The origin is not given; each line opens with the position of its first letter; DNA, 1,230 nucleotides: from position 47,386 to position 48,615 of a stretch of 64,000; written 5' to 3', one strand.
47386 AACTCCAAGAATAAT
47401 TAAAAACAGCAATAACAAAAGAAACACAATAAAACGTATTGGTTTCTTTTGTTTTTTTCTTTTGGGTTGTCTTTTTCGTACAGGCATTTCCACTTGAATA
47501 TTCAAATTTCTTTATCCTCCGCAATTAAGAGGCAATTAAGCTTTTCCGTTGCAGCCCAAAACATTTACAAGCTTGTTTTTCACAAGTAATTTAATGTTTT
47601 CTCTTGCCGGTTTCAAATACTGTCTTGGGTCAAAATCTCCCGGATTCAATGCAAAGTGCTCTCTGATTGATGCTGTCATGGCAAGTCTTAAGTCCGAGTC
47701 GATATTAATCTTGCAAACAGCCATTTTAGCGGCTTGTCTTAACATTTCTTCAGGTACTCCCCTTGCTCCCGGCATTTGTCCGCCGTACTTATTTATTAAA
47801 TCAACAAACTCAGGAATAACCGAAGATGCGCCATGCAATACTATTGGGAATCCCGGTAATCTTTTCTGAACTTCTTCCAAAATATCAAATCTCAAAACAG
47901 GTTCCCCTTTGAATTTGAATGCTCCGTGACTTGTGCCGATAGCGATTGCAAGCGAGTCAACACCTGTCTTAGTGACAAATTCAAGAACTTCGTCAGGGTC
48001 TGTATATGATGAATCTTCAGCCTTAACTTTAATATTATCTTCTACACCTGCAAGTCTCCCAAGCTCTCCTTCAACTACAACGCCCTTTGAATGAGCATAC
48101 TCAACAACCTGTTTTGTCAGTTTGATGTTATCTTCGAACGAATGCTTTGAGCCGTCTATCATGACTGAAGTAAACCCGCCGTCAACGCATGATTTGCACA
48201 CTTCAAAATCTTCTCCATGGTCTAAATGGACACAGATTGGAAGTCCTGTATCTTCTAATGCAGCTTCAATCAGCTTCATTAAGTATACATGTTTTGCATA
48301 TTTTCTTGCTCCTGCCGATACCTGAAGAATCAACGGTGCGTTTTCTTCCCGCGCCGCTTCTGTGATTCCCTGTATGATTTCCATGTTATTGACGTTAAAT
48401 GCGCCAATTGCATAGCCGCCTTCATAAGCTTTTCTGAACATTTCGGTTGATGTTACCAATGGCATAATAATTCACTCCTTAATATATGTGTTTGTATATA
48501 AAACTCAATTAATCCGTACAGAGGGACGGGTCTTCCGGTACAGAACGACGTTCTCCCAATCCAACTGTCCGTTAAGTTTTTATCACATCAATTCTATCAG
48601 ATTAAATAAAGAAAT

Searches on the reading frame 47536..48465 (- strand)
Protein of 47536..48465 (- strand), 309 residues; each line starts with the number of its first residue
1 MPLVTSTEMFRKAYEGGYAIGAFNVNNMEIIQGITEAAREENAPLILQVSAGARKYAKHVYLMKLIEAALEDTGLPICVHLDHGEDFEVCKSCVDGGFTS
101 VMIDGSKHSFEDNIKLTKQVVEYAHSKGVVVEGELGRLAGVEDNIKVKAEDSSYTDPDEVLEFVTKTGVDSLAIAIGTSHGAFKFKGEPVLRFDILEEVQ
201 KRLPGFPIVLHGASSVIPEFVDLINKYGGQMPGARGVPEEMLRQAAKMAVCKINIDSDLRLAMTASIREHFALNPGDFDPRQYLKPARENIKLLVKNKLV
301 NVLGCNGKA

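Call 18: search_protein_families(library=pfam, proteins=[window:47536-48465:-], max_evalue=0.001)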
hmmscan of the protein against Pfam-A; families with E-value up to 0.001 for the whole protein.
window:47536-48465:- (309 aa): 1 family
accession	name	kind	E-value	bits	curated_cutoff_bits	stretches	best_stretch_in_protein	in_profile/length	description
PF01116.26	F_bP_aldolase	-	1.1e-101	340.4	25.5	1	5-308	2-277/277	Fructose-bisphosphate aldolase class-II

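Call 82: list_cluster_members(proteins=[window:47539-48465:-, window:42303-44222:-, window:55081-56673:-, window:48810-50054:+])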
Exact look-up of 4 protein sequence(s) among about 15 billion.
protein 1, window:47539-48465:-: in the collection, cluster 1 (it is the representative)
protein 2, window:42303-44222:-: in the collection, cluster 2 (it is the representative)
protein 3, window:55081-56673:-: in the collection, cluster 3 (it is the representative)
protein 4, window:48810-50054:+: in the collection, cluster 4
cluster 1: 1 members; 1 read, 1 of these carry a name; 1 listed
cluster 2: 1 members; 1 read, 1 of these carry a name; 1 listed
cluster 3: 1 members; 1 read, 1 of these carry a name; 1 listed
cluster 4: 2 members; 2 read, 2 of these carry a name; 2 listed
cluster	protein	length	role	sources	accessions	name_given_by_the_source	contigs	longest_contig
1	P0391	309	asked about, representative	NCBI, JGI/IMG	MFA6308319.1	MAG: class II fructose-1,6-bisphosphate aldolase [Clostridia bacterium] | fructose-bisphosphate aldolase class II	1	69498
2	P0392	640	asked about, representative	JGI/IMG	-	threonyl-tRNA synthetase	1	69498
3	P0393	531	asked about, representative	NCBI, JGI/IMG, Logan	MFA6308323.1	MAG: ankyrin repeat domain-containing protein [Clostridia bacterium] | ankyrin repeat protein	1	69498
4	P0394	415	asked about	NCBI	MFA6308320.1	MAG: 6-phosphofructokinase [Clostridia bacterium]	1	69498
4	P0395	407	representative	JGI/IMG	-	6-phosphofructokinase 1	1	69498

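Call 84: find_encoding_contigs(protein=P0393, flank=10000, max_places=2)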
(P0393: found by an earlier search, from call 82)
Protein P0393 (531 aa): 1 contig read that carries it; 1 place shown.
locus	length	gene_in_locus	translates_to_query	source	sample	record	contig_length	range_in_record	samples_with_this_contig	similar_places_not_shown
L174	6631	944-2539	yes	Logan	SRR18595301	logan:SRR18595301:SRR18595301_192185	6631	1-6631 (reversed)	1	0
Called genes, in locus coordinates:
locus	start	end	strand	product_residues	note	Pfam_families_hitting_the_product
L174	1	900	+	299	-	?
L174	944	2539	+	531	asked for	PF12796:Ank_2, PF13606:Ank_3 (faint), PF00023:Ank (faint), PF12796:Ank_2, PF13857:Ank_5 (weak), PF12796:Ank_2, PF13637:Ank_4 (weak), PF12796:Ank_2, +2 more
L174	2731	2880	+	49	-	-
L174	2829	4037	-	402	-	PF13173:AAA_14, PF13635:DUF4143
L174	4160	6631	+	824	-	?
